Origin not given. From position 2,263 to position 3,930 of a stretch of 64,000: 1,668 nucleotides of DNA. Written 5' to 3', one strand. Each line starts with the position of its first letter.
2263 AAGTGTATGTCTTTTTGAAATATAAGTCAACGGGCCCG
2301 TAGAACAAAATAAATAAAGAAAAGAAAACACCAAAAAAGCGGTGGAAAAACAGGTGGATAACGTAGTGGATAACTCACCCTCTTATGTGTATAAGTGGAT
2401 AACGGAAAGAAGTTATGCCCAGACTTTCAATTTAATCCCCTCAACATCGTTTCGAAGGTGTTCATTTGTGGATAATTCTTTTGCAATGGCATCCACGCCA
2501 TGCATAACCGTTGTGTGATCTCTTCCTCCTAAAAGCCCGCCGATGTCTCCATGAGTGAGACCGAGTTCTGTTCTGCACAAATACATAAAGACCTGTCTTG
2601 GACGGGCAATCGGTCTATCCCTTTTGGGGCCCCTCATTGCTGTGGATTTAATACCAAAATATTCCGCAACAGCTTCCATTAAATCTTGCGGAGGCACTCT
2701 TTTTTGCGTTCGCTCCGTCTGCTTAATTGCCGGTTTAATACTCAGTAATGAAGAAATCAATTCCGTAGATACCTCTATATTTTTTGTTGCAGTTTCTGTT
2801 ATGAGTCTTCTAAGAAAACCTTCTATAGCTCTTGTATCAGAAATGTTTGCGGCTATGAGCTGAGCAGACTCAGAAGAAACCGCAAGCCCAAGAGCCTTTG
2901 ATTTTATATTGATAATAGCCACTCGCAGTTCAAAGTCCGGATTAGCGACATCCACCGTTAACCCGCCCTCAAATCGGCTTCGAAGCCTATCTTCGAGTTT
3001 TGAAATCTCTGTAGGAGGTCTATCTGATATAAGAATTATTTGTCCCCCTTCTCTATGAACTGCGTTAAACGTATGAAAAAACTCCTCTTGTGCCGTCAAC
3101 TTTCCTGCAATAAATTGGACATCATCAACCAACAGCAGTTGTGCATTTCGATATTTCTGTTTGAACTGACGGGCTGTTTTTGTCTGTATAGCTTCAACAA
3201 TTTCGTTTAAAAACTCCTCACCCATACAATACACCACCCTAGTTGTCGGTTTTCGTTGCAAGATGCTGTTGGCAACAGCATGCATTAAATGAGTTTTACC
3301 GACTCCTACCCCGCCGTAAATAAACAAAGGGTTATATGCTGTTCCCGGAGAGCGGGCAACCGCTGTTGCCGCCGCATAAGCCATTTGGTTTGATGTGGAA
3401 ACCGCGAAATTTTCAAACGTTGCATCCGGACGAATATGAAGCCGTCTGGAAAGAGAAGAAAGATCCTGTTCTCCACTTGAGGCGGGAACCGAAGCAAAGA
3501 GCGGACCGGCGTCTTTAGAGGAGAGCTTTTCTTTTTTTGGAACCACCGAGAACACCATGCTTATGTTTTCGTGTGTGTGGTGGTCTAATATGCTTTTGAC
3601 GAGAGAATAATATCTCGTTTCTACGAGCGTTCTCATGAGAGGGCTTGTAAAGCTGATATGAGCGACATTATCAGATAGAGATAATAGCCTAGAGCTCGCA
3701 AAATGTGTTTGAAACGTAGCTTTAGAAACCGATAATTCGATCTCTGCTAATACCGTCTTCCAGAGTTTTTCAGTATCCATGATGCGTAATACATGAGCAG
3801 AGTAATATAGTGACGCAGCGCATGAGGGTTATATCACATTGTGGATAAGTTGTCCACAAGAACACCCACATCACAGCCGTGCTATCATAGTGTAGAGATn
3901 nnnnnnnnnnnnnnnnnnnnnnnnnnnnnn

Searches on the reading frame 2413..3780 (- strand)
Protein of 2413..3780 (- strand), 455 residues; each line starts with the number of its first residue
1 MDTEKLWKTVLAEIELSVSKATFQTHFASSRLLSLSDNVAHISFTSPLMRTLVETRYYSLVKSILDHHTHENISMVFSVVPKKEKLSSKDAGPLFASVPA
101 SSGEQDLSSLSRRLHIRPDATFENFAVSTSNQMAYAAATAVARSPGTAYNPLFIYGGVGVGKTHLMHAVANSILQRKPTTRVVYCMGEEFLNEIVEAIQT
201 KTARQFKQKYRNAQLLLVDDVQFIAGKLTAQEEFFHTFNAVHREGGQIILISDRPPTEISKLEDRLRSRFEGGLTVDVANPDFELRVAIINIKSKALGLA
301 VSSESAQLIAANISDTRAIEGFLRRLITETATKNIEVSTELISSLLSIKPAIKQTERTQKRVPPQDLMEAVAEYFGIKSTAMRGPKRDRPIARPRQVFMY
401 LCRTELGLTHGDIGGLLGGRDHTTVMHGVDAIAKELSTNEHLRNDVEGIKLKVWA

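Call 53: search_protein_families(library=pfam, proteins=[window:2413-3780:-], max_evalue=0.0001)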
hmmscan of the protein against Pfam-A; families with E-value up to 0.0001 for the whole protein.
window:2413-3780:- (455 aa): 8 families
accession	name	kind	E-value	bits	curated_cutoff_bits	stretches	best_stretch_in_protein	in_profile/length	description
PF00308.24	Bac_DnaA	-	8e-65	218.4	23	1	119-277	4-162/162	Bacterial DnaA ATPAse domain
PF08299.17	Bac_DnaA_C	-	4.1e-23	81.6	31.5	1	365-432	2-69/69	Bacterial dnaA protein helix-turn-helix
PF00004.35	AAA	-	5e-07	30.7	21.2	1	153-271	2-124/131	ATPase family associated with various cellular activities (AAA)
PF01637.24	ATPase_2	-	2.7e-06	27.8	33.2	1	148-253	19-117/225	ATPase domain predominantly from Archaea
PF13401.12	AAA_22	-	3e-06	28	27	1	151-251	7-121/130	AAA domain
PF01695.23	IstB_IS21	-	4e-06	27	24.1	1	152-255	95-195/238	IstB-like ATP binding protein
PF11638.13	DnaA_N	-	9.3e-06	25.7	24.6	1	5-65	2-63/65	DnaA N-terminal domain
PF13191.12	AAA_16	-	4.3e-05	24.5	32.6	0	144-221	21-105/167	AAA ATPase domain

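Call 86: list_cluster_members(proteins=[P0001, P0012, window:2413-3780:-, window:34295-35044:-])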
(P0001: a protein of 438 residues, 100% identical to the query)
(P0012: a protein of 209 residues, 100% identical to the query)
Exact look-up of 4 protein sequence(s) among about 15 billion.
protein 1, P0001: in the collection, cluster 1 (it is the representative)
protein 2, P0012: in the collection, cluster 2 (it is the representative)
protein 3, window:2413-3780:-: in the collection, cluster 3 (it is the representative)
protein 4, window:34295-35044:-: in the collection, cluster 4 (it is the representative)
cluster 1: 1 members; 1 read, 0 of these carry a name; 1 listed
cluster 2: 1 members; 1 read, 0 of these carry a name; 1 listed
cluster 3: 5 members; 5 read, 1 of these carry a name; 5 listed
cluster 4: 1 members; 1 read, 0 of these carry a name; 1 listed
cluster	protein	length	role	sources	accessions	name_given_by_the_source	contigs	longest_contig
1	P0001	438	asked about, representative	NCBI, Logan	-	-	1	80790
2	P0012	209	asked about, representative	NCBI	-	-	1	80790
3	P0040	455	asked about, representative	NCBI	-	-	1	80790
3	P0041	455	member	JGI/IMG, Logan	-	chromosomal replication initiator protein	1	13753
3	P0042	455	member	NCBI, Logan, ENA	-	-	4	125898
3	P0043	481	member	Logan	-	-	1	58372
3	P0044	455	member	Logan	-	-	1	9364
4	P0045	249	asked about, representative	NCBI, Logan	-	-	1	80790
